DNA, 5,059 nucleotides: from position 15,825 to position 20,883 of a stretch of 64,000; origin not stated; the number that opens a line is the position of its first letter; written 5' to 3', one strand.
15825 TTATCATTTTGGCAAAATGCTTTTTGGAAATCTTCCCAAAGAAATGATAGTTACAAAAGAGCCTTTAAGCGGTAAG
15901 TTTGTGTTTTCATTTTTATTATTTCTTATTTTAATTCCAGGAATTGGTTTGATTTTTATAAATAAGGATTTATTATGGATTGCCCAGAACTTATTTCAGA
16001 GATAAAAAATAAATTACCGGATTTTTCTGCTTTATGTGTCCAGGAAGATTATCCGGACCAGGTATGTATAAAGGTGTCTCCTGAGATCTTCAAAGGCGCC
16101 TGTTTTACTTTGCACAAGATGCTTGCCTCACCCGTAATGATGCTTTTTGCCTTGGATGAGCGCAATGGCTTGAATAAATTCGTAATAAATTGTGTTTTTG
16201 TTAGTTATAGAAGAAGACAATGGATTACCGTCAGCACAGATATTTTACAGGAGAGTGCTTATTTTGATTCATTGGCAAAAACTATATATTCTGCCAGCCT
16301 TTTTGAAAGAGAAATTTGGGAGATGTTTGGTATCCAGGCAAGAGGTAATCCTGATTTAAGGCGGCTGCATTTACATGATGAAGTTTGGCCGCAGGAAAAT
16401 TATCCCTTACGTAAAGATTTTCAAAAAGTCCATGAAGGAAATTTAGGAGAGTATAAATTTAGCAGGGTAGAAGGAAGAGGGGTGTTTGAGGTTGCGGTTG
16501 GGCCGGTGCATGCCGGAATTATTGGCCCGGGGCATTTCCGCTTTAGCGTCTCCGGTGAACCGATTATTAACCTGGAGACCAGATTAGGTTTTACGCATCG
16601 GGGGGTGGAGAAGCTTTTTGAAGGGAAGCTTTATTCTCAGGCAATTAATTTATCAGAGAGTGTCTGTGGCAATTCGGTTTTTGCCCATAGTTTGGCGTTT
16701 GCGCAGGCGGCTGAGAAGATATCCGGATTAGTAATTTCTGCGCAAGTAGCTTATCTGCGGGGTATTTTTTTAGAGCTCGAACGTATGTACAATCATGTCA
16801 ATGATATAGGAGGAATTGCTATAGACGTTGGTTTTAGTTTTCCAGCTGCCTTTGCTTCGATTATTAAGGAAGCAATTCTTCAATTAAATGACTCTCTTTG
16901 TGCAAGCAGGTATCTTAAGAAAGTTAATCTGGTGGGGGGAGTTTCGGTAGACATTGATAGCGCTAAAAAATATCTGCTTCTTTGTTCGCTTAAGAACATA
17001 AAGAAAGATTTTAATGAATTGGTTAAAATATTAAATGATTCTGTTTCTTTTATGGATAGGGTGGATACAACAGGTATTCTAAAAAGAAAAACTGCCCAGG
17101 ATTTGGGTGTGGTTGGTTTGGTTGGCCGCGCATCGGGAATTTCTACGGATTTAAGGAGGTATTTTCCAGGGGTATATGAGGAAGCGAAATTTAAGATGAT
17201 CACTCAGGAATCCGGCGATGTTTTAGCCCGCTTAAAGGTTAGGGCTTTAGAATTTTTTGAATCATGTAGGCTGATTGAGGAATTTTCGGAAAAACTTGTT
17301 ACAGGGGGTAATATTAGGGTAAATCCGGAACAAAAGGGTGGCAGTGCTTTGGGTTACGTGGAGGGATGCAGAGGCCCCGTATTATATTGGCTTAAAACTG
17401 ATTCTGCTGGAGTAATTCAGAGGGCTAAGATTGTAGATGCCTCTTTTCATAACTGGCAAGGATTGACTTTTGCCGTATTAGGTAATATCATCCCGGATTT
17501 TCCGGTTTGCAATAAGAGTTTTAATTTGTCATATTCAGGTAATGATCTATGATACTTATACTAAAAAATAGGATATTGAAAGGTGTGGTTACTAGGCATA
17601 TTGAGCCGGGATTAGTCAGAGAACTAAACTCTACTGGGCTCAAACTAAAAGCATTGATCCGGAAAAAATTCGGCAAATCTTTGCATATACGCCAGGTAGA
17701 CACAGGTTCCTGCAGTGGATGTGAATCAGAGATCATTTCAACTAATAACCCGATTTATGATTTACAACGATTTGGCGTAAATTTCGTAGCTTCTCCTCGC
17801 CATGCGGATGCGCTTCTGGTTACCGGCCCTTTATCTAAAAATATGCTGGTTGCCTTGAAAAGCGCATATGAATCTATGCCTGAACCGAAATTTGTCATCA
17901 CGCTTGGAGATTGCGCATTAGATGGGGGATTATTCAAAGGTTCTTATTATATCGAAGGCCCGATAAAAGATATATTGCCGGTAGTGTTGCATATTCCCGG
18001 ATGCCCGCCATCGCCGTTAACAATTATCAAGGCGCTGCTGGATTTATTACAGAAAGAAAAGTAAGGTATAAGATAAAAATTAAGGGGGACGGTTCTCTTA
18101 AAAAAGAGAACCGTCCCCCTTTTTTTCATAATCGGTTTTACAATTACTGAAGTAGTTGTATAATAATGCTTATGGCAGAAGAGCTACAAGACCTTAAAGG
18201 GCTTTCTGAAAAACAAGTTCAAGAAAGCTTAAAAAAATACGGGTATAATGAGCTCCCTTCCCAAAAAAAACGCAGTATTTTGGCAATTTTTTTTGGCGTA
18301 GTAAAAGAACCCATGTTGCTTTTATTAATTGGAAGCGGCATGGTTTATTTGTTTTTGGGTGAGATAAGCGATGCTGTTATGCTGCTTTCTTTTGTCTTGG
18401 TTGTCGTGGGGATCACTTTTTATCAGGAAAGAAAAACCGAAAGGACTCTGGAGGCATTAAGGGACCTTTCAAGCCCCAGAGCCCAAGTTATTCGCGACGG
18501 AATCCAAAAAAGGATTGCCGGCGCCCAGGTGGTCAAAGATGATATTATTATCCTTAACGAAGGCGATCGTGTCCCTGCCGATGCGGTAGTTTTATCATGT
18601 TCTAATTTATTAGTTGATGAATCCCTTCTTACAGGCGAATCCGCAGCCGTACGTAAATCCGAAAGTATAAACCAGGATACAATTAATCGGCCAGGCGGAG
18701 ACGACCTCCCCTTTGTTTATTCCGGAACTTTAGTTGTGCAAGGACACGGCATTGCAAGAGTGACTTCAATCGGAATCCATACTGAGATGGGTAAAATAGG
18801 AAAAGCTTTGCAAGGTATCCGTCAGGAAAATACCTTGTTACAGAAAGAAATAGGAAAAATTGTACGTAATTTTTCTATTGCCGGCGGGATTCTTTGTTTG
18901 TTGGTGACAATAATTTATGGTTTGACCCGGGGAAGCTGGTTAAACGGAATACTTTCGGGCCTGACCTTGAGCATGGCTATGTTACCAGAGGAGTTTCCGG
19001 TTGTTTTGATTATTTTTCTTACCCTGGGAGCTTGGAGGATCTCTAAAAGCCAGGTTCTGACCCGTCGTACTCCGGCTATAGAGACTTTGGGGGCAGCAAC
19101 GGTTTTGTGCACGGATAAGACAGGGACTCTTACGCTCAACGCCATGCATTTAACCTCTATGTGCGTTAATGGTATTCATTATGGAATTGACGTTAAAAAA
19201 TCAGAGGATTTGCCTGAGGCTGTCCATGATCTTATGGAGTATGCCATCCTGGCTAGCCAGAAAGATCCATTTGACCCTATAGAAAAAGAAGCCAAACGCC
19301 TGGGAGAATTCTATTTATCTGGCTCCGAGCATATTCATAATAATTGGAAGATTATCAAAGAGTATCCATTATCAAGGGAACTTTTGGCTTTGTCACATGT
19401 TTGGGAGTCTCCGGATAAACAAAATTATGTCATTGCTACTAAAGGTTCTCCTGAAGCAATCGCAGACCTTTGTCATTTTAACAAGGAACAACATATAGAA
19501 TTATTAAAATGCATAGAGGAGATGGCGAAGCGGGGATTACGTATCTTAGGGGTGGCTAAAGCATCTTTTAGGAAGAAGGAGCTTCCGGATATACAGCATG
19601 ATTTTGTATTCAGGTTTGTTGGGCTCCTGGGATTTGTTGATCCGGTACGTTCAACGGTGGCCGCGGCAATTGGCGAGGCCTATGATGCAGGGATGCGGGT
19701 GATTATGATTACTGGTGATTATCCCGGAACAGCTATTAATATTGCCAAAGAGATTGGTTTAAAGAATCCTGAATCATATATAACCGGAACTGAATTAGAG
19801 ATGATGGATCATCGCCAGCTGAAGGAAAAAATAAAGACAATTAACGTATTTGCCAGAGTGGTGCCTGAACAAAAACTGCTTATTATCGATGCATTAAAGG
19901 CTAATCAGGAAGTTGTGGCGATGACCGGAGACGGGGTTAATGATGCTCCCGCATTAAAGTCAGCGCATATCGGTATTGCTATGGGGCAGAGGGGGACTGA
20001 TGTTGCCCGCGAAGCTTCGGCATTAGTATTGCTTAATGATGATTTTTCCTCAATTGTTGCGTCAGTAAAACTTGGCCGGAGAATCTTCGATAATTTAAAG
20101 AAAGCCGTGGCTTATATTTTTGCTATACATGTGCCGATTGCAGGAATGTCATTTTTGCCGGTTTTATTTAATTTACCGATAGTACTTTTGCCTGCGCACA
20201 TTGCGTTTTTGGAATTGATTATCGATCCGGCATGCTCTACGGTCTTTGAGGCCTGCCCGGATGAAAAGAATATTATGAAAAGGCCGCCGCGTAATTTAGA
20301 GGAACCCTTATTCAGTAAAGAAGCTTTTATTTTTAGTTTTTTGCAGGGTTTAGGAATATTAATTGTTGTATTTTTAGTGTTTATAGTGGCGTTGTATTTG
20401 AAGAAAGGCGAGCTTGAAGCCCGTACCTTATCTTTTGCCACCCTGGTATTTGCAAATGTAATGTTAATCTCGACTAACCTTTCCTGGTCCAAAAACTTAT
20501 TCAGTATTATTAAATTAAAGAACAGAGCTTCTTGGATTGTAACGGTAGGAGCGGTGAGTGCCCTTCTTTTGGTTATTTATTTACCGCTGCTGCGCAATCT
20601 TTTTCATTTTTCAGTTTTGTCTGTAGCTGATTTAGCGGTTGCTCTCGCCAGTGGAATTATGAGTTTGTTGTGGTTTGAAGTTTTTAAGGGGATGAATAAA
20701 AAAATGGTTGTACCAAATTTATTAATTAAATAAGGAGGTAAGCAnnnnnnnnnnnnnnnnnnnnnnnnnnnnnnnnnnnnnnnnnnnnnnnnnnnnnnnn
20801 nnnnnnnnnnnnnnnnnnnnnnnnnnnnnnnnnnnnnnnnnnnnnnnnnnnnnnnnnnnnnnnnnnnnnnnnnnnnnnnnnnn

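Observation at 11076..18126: Six-gene Ehr-type complex: group-4-hydrogenase / complex-I-like module whose large subunit has lost the NiFe ligands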

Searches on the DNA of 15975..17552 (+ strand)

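Call 62: search_rna_families(source=L004, start=4600, end=5300, threshold=evalue, max_evalue=1, show_alignments=2)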
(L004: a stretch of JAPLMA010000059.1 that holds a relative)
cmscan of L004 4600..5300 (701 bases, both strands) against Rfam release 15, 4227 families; matches with E-value up to 1: 0.
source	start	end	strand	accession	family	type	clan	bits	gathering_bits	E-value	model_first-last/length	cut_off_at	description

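Call 63: search_rna_families(source=L019, start=4600, end=5300, threshold=evalue, max_evalue=1, show_alignments=1)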
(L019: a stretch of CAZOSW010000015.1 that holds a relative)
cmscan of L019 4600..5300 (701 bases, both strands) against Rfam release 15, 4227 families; matches with E-value up to 1: 3.
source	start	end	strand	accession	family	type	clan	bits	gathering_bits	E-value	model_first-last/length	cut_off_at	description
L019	5101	5169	+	RF03879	mir-2831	Gene; miRNA;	-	21.8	90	0.12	1-75/75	no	mir-2831 microRNA precursor family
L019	4600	4645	+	RF00005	tRNA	Gene; tRNA;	CL00001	20.7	29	0.13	28-71/71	5'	tRNA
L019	5117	5156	+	RF04164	MIR1507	Gene; miRNA;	-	16.7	73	0.93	1-107/107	no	MIR1507 microRNA precursor family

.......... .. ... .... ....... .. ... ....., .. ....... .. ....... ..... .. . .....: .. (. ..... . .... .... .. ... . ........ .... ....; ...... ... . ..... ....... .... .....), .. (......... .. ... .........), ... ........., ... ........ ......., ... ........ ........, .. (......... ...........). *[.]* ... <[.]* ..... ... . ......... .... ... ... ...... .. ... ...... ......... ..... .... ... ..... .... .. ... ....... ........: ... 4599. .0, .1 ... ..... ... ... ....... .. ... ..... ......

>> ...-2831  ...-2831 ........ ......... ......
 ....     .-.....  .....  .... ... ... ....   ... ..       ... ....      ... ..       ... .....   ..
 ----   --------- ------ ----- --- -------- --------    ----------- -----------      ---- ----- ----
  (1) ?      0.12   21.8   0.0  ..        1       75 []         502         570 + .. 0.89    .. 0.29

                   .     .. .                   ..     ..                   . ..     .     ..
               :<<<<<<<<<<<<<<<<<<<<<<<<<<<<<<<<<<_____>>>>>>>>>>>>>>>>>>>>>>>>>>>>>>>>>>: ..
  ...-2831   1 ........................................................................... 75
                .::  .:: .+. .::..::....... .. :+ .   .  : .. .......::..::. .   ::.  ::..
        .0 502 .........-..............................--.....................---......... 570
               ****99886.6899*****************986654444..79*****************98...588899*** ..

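Call 64: search_rna_families(sources=[L004, L005, L008, L019, L043, L017], threshold=gathering)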
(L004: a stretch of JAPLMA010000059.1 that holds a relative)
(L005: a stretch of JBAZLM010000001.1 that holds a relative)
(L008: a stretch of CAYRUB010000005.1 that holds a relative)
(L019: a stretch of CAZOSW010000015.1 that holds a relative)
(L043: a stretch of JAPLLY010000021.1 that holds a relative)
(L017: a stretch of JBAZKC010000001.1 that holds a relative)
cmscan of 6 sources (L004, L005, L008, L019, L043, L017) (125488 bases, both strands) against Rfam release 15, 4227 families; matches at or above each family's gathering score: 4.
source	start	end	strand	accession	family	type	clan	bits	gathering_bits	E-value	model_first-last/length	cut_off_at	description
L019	3068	3142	+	RF00005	tRNA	Gene; tRNA;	CL00001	67.1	29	3.7e-12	1-71/71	no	tRNA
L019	4571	4645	+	RF00005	tRNA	Gene; tRNA;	CL00001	65.5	29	1e-11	1-71/71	no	tRNA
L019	3157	3230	+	RF00005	tRNA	Gene; tRNA;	CL00001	62.5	29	7.2e-11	1-71/71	no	tRNA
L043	16326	16440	+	RF00059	TPP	Cis-reg; riboswitch;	-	56.6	54.3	3.8e-08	1-105/105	no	TPP riboswitch aptamer (THI element)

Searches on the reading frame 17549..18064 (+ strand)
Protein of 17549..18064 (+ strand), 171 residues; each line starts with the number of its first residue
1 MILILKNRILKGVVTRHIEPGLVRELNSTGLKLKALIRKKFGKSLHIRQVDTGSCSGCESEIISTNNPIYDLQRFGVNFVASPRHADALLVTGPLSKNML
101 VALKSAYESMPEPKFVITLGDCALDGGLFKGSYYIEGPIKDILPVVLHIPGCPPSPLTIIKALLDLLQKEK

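Call 3: search_protein_families(library=pfam, proteins=[window:17549-18064:+])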
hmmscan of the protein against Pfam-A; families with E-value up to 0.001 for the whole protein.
window:17549-18064:+ (171 aa): 1 family
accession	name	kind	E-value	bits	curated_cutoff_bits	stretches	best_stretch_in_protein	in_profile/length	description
PF01058.29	Oxidored_q6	-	2.4e-28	98.9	27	1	55-165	1-127/128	NADH ubiquinone oxidoreductase, 20 Kd subunit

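Call 4: search_protein_families(library=ncbifam, proteins=[window:17549-18064:+])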
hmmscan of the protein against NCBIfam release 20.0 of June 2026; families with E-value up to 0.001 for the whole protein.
window:17549-18064:+ (171 aa): 12 families
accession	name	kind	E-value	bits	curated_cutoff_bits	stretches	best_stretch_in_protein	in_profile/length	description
NF005012.1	PRK06411.1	subfamily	7.8e-35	119.8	116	1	39-169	30-157/166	NADH-quinone oxidoreductase subunit NuoB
TIGR01957.1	nuoB_fam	subfamily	1.9e-33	115.4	142.7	1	54-169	25-141/145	NADH-quinone oxidoreductase subunit B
NF011391.0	PRK14816.1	equivalog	1.5e-28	99.8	283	1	40-169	47-176/196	NADH-quinone oxidoreductase subunit B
NF011394.0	PRK14819.1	equivalog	1.2e-27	97.1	312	1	56-168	41-154/264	NADH-quinone oxidoreductase subunit B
NF011395.0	PRK14820.1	equivalog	1.9e-26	92.9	263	1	55-166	42-153/180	NADH-quinone oxidoreductase subunit B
NF011393.0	PRK14818.1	equivalog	3.6e-26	91.8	255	1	56-167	41-152/173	NADH dehydrogenase subunit B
NF011390.0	PRK14815.1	equivalog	1.8e-25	89.3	281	1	56-169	43-156/183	NADH dehydrogenase subunit B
NF011389.0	PRK14814.1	equivalog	5.4e-25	88.3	285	1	55-169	42-156/186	NADH dehydrogenase subunit B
NF009808.0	PRK13292.1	equivalog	9.8e-24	83.2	1156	1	56-169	35-148/791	NADH-quinone oxidoreductase subunit B/C/D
NF011388.0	PRK14813.1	equivalog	1.2e-22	80.7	294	1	56-165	38-148/189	NADH dehydrogenase subunit B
NF011392.0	PRK14817.1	equivalog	6.8e-21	74.8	271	1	55-169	45-158/182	NADH-quinone oxidoreductase subunit B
TIGR03294.1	FrhG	equivalog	3.5e-06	26.9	245.5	1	86-169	51-143/228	coenzyme F420 hydrogenase subunit gamma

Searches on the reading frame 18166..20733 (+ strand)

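Call 8: search_protein_families(library=pfam, proteins=[window:18166-20733:+])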
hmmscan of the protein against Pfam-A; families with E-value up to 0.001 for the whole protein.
window:18166-20733:+ (855 aa): 5 families
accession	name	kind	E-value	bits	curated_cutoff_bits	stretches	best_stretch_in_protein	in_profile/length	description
PF00122.25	E1-E2_ATPase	-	3.5e-40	137.9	28.1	1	101-294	2-180/181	E1-E2 ATPase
PF00689.26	Cation_ATPase_C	-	1.5e-33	116.5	27.3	1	671-841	1-173/175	Cation transporting ATPase, C-terminus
PF00702.32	Hydrolase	-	4.1e-15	57.1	26.4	1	314-601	4-191/191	haloacid dehalogenase-like hydrolase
PF00690.31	Cation_ATPase_N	-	5.2e-13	48.9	20.4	1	5-60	11-68/69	Cation transporter/ATPase, N-terminus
PF08282.18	Hydrolase_3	-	1.8e-05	25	20.9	0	574-629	196-250/255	haloacid dehalogenase-like hydrolase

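Call 75: search_protein_families(library=ncbifam, proteins=[window:18166-20733:+], max_evalue=0.001)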
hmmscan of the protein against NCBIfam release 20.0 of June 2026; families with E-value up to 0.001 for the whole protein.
window:18166-20733:+ (855 aa): 22 families
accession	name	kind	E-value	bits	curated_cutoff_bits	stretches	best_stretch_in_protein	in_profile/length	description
TIGR01522.1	ATPase-IIA2_Ca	equivalog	1.2e-146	489.8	798.3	1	11-833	22-839/854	calcium-transporting P-type ATPase, PMR1-type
TIGR01647.1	ATPase-IIIA_H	equivalog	7e-117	391.5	615.5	1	12-800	1-746/755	plasma-membrane proton-efflux P-type ATPase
TIGR01116.1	ATPase-IIA1_Ca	equivalog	9.8e-114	381.1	703.4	2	440-841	424-795/799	calcium-translocating P-type ATPase, SERCA-type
TIGR01523.1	ATPase-IID_K-Na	equivalog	3e-100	336.3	645.05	3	386-745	475-861/997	potassium/sodium efflux P-type ATPase, fungal-type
TIGR01517.1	ATPase-IIB_Ca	equivalog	4.6e-97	326.2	507.05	1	11-840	54-876/882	calcium-translocating P-type ATPase, PMCA-type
TIGR01106.1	ATPase-IIC_X-K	subfamily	1.4e-95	321.1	946.1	3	538-733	638-841/997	Na,H/K antiporter P-type ATPase subunit alpha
TIGR01524.1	ATPase-IIIB_Mg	equivalog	1.3e-89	301.2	610.75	1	11-675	32-700/867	magnesium-translocating P-type ATPase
TIGR01494.1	ATPase_P-type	subfamily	3.3e-78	263.3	62.3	4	557-677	361-475/478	HAD-IC family P-type ATPase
NF011702.0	PRK15122.1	subfamily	2.5e-75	254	975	1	9-648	46-707/907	magnesium-translocating P-type ATPase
TIGR01657.1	P-ATPase-V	hypoth_equivalog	2.6e-70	237.2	618.25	2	10-539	137-705/1055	ATP13A2 family polyamine export P-type ATPase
TIGR01525.1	ATPase-IB_hvy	subfamily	4.1e-60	204.2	346.25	3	557-665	425-537/560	heavy metal translocating P-type ATPase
TIGR01511.1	ATPase-IB1_Cu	subfamily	1.1e-45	156.5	397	2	558-671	407-519/542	copper-translocating P-type ATPase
TIGR01512.1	ATPase-IB2_Cd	subfamily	2.5e-44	151.8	313.5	2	560-664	366-466/494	cadmium family heavy metal-translocating P-type ATPase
NF008262.1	PRK11033.1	equivalog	1.4e-37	129.6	1005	2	61-332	189-446/731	zinc/cadmium/mercury/lead-transporting ATPase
NF007952.0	PRK10671.1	equivalog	2.1e-36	125.5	1316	2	484-665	645-802/838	copper-exporting P-type ATPase CopA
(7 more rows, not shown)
